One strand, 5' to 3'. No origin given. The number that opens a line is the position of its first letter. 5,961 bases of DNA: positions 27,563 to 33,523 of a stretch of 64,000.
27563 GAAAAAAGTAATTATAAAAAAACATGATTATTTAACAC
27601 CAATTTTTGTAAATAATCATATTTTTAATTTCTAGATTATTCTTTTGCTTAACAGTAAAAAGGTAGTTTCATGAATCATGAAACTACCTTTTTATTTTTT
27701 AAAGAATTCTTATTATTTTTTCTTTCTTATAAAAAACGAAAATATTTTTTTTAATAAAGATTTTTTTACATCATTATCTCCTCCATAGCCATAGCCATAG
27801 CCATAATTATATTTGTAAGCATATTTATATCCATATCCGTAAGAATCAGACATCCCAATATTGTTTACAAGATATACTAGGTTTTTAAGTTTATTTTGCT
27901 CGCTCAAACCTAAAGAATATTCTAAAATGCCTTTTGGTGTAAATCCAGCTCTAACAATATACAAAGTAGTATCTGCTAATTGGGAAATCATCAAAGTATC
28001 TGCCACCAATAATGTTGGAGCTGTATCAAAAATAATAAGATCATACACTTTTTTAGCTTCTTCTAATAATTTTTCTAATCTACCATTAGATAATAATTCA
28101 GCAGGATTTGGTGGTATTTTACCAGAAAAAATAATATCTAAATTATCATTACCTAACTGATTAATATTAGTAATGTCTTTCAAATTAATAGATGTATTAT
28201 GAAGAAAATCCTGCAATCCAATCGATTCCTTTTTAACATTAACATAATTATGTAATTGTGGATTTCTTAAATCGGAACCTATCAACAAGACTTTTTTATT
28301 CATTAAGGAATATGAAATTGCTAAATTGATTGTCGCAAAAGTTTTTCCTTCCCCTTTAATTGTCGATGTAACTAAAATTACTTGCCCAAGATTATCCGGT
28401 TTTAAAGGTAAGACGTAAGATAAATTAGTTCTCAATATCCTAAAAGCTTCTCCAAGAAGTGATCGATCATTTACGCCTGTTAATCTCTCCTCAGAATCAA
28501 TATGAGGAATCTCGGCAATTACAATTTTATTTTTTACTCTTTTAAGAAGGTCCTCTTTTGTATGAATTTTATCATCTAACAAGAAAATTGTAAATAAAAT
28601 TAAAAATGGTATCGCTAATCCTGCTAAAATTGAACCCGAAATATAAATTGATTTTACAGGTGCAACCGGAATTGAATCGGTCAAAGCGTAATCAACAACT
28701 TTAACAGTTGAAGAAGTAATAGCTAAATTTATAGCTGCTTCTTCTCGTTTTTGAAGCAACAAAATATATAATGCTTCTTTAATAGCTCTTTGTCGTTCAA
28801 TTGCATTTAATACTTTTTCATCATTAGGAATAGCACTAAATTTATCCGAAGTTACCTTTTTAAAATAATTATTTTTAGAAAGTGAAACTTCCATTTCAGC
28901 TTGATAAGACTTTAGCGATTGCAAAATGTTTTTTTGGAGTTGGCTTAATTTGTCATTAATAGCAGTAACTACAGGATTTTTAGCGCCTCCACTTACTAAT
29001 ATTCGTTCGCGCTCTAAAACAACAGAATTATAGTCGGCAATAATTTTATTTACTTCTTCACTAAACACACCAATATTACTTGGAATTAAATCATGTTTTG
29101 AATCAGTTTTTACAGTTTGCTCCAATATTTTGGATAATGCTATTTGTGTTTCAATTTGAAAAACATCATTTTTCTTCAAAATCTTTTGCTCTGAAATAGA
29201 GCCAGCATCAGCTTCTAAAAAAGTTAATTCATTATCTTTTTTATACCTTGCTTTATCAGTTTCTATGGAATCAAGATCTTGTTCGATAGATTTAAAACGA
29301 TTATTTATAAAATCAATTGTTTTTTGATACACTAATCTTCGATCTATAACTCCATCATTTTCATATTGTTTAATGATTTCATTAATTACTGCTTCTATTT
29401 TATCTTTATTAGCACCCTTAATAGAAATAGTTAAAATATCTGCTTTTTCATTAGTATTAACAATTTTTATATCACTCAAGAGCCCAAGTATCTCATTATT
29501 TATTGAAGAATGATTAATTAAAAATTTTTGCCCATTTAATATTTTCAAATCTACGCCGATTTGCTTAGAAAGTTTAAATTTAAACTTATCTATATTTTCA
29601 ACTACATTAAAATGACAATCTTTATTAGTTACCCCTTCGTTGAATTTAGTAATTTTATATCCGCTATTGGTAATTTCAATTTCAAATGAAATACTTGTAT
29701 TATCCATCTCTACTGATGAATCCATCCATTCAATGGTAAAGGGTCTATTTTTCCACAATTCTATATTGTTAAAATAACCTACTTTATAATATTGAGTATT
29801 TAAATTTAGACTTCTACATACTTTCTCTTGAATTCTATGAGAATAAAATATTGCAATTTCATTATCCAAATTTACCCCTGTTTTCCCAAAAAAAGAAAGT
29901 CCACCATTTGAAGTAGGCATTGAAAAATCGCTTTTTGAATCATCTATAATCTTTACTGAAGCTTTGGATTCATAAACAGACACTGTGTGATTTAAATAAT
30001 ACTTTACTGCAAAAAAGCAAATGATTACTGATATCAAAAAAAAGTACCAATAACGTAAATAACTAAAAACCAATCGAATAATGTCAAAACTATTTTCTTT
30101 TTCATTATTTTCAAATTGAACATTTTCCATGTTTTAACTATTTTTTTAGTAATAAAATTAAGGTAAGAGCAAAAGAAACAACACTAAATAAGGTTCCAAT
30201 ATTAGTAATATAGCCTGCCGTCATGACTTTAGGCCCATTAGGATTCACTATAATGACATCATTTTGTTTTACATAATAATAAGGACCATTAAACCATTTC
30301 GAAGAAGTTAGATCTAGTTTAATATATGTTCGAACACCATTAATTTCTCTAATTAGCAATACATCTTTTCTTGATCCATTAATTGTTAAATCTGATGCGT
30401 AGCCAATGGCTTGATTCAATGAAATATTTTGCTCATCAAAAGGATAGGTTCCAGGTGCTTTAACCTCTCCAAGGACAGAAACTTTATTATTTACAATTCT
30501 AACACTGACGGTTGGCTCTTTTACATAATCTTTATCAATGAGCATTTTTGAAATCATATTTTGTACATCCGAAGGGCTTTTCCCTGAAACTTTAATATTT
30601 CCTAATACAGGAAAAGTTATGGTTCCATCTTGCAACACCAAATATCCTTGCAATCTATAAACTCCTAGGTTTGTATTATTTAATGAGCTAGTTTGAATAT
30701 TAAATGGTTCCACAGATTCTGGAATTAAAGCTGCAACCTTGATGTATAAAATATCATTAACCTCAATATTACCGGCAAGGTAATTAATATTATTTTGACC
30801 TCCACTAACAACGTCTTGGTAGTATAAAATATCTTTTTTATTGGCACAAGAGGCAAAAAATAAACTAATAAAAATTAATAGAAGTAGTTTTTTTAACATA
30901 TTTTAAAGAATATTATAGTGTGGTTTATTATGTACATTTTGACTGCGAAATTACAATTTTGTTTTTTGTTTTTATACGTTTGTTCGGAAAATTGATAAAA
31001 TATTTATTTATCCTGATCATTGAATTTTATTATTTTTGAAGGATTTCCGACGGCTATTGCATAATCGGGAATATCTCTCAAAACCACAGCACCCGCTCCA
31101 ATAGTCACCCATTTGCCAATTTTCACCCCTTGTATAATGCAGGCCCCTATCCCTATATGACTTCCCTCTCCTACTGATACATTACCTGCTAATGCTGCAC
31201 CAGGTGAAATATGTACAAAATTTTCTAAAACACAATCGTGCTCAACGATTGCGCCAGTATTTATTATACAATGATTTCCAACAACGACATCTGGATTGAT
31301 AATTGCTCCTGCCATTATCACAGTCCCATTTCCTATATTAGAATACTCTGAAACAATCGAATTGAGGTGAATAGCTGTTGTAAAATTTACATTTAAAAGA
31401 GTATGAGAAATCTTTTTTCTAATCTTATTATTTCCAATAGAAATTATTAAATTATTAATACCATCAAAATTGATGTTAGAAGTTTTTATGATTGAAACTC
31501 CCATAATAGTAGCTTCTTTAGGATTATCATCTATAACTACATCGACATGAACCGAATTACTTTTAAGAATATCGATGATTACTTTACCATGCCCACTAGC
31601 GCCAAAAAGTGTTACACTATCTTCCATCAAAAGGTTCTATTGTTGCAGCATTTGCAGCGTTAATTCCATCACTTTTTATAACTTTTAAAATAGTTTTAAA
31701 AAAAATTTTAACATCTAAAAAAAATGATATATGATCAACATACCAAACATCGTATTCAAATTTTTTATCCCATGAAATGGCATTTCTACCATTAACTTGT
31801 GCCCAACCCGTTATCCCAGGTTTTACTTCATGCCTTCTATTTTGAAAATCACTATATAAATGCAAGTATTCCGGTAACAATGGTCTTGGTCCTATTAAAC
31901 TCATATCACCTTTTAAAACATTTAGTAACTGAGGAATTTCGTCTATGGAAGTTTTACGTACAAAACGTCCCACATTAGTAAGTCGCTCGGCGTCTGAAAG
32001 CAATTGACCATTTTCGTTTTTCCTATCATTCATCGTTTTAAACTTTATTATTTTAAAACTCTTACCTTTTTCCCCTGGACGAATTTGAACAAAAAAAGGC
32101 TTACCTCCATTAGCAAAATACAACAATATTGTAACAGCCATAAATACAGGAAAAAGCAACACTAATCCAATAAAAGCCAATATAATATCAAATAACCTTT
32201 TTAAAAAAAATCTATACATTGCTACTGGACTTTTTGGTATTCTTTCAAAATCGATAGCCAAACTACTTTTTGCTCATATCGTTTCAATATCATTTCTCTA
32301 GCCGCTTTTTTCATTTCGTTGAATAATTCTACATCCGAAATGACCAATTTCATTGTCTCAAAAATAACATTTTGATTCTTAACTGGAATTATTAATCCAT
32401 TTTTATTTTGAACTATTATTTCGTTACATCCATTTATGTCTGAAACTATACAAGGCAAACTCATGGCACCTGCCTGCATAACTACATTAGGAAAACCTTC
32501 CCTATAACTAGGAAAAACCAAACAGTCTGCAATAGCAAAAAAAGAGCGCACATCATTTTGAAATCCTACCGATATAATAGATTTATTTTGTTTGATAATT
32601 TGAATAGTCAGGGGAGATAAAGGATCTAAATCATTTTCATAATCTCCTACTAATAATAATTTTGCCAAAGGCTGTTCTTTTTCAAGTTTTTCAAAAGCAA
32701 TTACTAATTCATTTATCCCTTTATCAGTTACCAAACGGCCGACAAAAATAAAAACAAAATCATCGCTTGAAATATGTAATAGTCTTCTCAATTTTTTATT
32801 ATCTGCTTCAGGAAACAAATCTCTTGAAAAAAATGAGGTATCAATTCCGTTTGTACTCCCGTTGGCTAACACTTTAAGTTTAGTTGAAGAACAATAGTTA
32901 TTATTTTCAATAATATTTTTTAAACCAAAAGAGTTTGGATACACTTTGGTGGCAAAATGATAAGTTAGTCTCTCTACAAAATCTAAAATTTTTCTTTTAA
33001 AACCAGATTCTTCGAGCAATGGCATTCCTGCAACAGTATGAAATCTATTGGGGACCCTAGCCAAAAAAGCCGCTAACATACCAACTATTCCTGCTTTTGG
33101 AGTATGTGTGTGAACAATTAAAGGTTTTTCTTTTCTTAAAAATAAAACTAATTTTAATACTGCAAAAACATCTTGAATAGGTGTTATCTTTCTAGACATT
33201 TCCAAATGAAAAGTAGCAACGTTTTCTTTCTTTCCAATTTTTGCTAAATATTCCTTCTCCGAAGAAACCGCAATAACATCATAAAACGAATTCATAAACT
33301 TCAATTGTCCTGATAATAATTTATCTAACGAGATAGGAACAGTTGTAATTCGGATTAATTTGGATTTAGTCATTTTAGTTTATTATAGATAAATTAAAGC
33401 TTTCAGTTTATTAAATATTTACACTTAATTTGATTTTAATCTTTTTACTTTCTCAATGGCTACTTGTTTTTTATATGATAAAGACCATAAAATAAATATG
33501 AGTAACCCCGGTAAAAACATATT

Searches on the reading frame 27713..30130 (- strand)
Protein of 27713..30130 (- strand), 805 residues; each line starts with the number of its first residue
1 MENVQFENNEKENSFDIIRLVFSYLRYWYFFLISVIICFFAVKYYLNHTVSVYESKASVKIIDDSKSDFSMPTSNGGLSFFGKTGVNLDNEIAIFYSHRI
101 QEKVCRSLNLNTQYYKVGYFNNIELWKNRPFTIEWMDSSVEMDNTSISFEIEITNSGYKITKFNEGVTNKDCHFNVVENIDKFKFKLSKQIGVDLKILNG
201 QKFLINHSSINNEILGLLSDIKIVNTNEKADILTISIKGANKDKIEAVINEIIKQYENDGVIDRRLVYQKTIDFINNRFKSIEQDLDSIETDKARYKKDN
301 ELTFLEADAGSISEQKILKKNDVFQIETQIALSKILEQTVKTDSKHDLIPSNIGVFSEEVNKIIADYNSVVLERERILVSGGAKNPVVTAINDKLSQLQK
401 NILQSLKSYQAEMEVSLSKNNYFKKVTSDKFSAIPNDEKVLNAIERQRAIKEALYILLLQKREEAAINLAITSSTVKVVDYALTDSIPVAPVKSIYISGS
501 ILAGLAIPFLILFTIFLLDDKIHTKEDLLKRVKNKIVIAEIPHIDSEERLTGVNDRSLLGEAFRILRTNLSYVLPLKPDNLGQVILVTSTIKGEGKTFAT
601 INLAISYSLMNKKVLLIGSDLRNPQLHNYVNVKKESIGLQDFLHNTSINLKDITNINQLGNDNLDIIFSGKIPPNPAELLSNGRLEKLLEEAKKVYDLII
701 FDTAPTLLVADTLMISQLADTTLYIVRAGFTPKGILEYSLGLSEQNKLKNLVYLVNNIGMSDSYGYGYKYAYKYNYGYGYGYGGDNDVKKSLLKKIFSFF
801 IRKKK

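Call 18: search_protein_families(library=pfam, proteins=[window:27713-30130:-])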
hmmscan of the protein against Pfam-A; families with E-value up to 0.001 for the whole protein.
window:27713-30130:- (805 aa): 3 families
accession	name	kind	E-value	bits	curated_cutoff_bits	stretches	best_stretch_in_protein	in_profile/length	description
PF13614.12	AAA_31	-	5e-09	36.8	27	1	583-712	2-134/177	AAA domain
PF13807.11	GNVR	-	5.5e-08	33.1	27.7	1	443-513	8-78/82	G-rich domain on putative tyrosine kinase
PF01656.29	CbiA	-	0.0002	21.8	25.4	1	585-649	1-54/125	CobQ/CobB/MinD/ParA nucleotide binding domain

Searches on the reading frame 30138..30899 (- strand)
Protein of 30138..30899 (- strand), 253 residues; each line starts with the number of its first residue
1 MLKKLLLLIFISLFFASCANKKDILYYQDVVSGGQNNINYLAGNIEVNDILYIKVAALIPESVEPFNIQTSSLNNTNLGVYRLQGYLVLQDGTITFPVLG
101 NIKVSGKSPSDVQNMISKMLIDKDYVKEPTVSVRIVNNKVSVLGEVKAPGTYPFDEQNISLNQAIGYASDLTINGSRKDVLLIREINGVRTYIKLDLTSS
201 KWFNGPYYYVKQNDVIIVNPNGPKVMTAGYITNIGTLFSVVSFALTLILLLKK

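Call 18: search_protein_families(library=pfam, proteins=[window:30138-30899:-])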
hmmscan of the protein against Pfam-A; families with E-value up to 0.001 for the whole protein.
window:30138-30899:- (253 aa): 3 families
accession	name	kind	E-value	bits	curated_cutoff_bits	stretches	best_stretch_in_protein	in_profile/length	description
PF02563.21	Poly_export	-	5.8e-16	58.9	28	1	45-135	9-76/77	Polysaccharide biosynthesis/export protein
PF22461.2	SLBB_2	-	2.5e-06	27.9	27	1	139-218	2-79/79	SLBB domain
PF10531.15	SLBB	-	7.3e-06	26.2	27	1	139-193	1-54/55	SLBB domain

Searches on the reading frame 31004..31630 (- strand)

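Call 18: search_protein_families(library=pfam, proteins=[window:31004-31630:-])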
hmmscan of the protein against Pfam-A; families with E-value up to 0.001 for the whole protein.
window:31004-31630:- (208 aa): 4 families
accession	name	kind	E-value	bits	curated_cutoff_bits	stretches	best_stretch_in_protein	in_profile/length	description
PF00132.30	Hexapep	-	2.1e-15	56.1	27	3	150-184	1-35/36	Bacterial transferase hexapeptide (six repeats)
PF17836.7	PglD_N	-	1.6e-14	54.6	23.4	1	6-77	2-77/78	PglD N-terminal domain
PF25084.1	LbH_EIF2B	-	9.2e-07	29.3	54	1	89-158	37-104/105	EIF2B subunit epsilon LbH domain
PF14602.12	Hexapep_2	-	0.00064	19.8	27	1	151-184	2-33/34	Hexapeptide repeat of succinyl-transferase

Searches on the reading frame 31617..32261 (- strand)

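Call 18: search_protein_families(library=pfam, proteins=[window:31617-32261:-])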
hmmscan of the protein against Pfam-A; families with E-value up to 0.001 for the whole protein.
window:31617-32261:- (214 aa): 1 family
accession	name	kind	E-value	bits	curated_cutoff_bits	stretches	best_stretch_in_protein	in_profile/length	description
PF02397.22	Bac_transf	-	3.8e-66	222.5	27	1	21-196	1-179/179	Bacterial sugar transferase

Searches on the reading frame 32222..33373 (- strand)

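Call 18: search_protein_families(library=pfam, proteins=[window:32222-33373:-])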
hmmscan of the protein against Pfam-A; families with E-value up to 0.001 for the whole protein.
window:32222-33373:- (383 aa): 6 families
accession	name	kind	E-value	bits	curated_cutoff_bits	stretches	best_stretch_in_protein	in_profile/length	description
PF00534.26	Glycos_transf_1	-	4e-33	114.8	26.4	1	193-361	3-172/172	Glycosyl transferases group 1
PF13692.12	Glyco_trans_1_4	-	9.9e-27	94.4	27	1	206-346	2-141/142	Glycosyl transferases group 1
PF13579.12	Glyco_trans_4_4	-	6.1e-11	43.3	29.7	1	60-172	48-158/158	Glycosyl transferase 4-like domain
PF13439.12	Glyco_transf_4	-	1e-07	32.6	28.5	1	65-172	54-165/170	Glycosyltransferase Family 4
PF13477.12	Glyco_trans_4_2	-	1.1e-07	32.5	23.4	1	27-147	21-138/139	Glycosyl transferase 4-like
PF20706.3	GT4-conflict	-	2.2e-07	30.7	26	1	202-362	194-355/385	Family 4 Glycosyltransferase in conflict systems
